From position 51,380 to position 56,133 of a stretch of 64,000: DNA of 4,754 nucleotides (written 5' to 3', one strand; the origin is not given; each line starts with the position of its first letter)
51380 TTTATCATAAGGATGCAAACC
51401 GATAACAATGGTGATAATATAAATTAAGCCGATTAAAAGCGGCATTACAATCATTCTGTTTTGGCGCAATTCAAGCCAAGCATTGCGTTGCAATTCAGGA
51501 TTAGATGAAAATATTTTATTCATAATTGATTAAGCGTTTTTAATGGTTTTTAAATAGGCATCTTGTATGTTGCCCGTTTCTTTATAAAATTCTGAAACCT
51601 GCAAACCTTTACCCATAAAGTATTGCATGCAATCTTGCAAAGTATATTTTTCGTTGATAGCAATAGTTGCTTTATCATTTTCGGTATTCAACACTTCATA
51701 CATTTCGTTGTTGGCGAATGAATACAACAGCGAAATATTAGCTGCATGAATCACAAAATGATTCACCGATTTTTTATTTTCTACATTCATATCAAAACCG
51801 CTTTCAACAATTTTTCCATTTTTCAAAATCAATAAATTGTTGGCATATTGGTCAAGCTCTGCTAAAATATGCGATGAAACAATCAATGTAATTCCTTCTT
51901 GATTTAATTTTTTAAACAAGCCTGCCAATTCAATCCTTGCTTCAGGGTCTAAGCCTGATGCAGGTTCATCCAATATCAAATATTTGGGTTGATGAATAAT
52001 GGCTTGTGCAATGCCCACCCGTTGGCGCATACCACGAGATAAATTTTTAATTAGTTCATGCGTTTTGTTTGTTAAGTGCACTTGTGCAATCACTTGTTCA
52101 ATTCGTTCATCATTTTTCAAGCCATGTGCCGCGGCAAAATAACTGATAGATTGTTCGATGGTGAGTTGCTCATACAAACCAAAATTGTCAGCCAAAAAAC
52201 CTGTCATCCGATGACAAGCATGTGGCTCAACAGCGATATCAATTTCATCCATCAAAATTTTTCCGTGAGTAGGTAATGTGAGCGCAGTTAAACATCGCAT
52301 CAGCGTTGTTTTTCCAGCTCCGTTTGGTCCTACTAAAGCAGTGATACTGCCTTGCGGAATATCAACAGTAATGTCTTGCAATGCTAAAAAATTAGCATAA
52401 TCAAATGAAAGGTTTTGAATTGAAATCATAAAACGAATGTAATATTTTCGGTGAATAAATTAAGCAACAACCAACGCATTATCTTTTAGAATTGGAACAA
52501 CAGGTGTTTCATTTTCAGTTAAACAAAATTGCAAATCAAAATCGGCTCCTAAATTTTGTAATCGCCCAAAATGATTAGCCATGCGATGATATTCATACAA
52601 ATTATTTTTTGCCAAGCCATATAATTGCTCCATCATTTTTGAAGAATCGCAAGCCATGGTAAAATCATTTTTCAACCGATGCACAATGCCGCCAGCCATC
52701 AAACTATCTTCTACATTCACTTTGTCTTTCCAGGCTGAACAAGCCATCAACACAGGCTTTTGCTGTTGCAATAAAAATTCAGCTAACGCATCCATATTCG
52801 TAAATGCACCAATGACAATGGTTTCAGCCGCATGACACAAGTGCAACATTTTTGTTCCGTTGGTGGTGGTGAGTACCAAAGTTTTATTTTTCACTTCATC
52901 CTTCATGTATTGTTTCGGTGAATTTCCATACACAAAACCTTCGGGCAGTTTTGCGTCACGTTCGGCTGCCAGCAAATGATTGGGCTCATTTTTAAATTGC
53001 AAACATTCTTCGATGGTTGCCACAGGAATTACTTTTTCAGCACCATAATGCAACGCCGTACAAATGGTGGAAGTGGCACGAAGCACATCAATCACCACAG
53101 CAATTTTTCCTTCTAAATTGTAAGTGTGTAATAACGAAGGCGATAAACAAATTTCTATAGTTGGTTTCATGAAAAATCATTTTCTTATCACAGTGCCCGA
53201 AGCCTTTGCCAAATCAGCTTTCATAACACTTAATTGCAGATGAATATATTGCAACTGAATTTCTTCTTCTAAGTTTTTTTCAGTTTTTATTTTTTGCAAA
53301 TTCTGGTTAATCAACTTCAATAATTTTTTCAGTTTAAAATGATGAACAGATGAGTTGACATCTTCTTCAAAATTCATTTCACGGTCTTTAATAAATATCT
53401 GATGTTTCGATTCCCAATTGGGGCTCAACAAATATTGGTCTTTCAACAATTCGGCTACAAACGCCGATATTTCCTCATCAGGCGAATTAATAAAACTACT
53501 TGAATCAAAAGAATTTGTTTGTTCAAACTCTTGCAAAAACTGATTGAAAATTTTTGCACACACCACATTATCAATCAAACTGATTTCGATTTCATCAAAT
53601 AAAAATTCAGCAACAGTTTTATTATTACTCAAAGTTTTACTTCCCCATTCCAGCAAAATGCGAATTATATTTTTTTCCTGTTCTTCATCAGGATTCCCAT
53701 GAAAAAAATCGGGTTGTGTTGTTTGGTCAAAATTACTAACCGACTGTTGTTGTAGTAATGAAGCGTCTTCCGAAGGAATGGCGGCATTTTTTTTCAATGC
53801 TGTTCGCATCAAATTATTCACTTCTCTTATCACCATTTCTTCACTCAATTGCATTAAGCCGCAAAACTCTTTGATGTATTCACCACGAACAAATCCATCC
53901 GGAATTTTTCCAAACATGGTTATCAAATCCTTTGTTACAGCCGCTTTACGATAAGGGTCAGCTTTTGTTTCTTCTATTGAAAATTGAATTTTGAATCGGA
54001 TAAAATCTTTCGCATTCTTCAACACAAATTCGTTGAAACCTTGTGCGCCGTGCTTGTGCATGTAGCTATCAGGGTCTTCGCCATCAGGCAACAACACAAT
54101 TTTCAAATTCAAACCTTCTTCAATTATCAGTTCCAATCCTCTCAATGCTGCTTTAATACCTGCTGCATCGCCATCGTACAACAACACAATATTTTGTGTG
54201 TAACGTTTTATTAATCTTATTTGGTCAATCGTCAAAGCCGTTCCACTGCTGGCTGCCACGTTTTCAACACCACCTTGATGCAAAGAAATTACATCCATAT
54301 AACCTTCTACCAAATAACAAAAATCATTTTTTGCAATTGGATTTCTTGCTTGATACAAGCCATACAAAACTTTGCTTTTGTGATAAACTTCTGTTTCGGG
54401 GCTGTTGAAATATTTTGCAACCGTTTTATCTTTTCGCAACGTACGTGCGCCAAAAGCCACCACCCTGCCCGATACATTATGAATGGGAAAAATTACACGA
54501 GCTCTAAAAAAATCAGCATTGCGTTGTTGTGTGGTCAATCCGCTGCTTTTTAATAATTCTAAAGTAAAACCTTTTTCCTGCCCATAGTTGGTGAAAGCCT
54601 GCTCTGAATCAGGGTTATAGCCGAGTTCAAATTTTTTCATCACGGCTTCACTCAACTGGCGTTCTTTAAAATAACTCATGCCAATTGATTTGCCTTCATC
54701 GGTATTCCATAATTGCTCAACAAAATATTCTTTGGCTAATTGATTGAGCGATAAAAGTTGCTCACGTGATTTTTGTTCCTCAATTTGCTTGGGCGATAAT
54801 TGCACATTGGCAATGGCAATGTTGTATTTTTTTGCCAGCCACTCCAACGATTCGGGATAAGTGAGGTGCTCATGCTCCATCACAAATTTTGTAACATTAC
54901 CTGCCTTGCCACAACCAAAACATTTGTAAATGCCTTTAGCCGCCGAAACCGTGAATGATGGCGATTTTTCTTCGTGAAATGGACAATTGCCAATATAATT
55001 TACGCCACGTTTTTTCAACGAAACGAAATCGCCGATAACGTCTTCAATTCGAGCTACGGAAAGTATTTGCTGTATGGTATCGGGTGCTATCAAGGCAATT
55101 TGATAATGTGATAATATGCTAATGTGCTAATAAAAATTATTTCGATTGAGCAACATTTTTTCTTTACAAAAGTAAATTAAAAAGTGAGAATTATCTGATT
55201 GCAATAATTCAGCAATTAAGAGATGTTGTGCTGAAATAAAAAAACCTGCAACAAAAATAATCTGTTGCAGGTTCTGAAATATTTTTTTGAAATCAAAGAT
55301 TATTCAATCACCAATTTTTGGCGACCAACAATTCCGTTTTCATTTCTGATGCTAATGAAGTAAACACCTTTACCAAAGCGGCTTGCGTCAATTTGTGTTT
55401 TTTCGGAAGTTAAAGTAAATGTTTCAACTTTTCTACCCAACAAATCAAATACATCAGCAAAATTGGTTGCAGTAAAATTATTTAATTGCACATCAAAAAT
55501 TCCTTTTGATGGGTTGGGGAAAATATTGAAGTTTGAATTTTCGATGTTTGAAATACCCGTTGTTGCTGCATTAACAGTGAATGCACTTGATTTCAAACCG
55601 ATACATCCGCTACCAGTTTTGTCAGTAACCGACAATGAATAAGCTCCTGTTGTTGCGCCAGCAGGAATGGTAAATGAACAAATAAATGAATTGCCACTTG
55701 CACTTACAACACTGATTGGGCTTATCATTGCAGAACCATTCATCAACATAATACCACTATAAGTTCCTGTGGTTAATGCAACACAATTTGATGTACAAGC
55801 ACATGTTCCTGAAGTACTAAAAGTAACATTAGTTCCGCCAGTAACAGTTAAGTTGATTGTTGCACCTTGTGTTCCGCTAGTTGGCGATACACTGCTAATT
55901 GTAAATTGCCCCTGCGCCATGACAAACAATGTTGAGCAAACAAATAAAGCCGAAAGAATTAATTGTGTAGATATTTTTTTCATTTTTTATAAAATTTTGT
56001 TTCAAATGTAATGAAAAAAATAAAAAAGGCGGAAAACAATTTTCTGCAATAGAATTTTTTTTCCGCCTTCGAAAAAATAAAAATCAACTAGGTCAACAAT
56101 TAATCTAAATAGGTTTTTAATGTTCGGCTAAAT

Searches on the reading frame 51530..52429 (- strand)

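Call 70: search_protein_families(library=pfam, proteins=[window:51530-52429:-], max_evalue=0.00001)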
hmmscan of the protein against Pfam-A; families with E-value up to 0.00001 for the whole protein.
window:51530-52429:- (299 aa): 5 families
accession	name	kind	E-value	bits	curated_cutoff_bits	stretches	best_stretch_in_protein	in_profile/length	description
PF00005.33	ABC_tran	-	4.5e-32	112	25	1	17-157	1-136/137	ABC transporter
PF13304.12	AAA_21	-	6.9e-17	62.9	27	1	109-193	216-304/304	AAA domain, putative AbiEii toxin, Type IV TA system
PF13175.12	AAA_15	-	1.1e-08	35.5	32.1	1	13-194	10-92/374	AAA ATPase domain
PF13476.12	AAA_23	-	1.8e-07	32.5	27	1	13-50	6-42/201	AAA domain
PF02463.25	SMC_N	-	2.6e-06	27.5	40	0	13-47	9-44/220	RecF/RecN/SMC N terminal domain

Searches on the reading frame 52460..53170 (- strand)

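Call 70: search_protein_families(library=pfam, proteins=[window:52460-53170:-], max_evalue=0.00001)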
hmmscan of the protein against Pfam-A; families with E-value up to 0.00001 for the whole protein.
window:52460-53170:- (236 aa): 1 family
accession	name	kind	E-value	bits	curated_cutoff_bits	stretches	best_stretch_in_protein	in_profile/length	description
PF04029.19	2-ph_phosp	-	2.1e-71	240.1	26.4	1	9-230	2-225/226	2-phosphosulpholactate phosphatase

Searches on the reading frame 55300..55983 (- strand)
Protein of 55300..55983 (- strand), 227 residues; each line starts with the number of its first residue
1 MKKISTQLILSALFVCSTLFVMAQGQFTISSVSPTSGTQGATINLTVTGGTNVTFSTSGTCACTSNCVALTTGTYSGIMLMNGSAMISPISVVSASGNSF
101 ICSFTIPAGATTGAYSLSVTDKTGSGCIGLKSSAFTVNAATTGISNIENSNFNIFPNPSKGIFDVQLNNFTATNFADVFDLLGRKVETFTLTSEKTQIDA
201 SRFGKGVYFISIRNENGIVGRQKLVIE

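Call 70: search_protein_families(library=pfam, proteins=[window:55300-55983:-], max_evalue=0.00001)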
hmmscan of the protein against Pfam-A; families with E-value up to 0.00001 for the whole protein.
window:55300-55983:- (227 aa): 1 family
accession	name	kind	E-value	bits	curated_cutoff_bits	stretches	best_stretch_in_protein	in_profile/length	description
PF18962.6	Por_Secre_tail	-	1.5e-15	57.6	27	1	154-226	1-75/75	Secretion system C-terminal sorting domain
